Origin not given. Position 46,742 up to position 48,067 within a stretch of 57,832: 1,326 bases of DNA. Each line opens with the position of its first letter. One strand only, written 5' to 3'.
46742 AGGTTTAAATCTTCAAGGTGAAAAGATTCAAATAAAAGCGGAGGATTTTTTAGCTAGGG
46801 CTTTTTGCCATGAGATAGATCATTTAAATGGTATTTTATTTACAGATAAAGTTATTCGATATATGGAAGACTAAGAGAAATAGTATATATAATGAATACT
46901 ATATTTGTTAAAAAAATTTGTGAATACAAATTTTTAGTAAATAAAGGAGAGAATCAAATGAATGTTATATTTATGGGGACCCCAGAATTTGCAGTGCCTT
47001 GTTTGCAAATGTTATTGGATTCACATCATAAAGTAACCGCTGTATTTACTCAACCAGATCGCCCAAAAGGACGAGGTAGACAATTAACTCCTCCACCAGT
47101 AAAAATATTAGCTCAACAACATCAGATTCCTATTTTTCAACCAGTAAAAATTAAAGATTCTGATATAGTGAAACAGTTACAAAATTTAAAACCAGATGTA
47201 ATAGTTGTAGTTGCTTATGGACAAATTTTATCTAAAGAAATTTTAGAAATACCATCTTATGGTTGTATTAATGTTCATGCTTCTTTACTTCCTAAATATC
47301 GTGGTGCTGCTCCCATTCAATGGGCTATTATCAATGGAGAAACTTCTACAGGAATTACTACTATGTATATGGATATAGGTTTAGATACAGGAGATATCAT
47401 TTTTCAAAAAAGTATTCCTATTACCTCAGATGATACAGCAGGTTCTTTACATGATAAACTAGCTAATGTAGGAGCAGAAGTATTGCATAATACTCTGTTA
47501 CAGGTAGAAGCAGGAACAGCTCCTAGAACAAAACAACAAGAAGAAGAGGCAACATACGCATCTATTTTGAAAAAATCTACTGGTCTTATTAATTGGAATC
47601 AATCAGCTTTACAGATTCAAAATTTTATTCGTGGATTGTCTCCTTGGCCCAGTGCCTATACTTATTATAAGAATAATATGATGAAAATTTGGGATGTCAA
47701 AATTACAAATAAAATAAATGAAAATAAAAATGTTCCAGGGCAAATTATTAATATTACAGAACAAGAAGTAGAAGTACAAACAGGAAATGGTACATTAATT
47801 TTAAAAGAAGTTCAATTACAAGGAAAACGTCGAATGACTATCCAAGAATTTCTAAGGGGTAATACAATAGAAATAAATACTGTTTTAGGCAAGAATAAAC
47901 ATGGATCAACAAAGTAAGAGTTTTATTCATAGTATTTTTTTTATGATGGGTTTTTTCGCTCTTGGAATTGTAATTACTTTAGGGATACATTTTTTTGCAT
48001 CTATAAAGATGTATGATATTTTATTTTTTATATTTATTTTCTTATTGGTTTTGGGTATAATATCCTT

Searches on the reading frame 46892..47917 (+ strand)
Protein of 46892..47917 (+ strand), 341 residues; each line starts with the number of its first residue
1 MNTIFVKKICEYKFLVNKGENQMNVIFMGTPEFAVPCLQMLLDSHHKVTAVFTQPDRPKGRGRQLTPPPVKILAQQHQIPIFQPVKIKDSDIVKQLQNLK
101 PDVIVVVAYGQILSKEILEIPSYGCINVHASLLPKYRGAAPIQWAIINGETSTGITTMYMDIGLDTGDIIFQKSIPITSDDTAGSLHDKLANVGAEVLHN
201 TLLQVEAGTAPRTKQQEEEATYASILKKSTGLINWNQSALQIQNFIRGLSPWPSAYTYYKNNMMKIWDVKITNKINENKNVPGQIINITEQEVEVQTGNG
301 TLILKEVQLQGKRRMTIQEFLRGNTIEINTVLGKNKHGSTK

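Call 36: find_encoding_contigs(protein=window:46892-47917:+, flank=10000, max_places=1)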
Protein window:46892-47917:+ (341 aa): 15 contigs read that carry it; 1 place shown.
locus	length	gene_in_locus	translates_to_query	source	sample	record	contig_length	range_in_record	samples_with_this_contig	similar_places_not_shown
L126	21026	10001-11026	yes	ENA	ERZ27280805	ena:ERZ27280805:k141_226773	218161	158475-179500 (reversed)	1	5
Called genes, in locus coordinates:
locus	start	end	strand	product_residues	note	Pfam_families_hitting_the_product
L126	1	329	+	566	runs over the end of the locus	PF02463:SMC_N, PF13476:AAA_23, PF02463:SMC_N (weak)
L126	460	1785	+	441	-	PF17820:PDZ_6 (faint), PF05580:Peptidase_S55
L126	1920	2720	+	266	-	PF00072:Response_reg, PF08769:Spo0A_C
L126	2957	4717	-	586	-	PF05833:NFACT_N, PF05670:NFACT-R_1, PF18297:NFACT-R_2 (weak)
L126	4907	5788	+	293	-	PF03755:YicC-like_N, PF08340:YicC-like_C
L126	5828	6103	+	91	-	PF04025:RemA-like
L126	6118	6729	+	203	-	PF00625:Guanylate_kin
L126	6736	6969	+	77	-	PF01192:RNA_pol_Rpb6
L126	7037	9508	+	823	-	PF17764:PriA_3primeBD, PF04851:ResIII, PF00270:DEAD, PF18319:Zn_ribbon_PriA, PF00271:Helicase_C (weak), PF18074:PriA_C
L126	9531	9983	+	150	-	PF01327:Pep_deformylase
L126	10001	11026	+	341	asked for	PF00551:Formyl_trans_N, PF02911:Formyl_trans_C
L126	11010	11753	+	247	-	PF01976:DUF116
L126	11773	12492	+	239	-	PF04298:Zn_peptidase_2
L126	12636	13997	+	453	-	PF01029:NusB, PF22458:RsmF-B_ferredox, PF01189:Methyltr_RsmB-F, PF01728:FtsJ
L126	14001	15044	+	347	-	PF21016:RlmN_N, PF04055:Radical_SAM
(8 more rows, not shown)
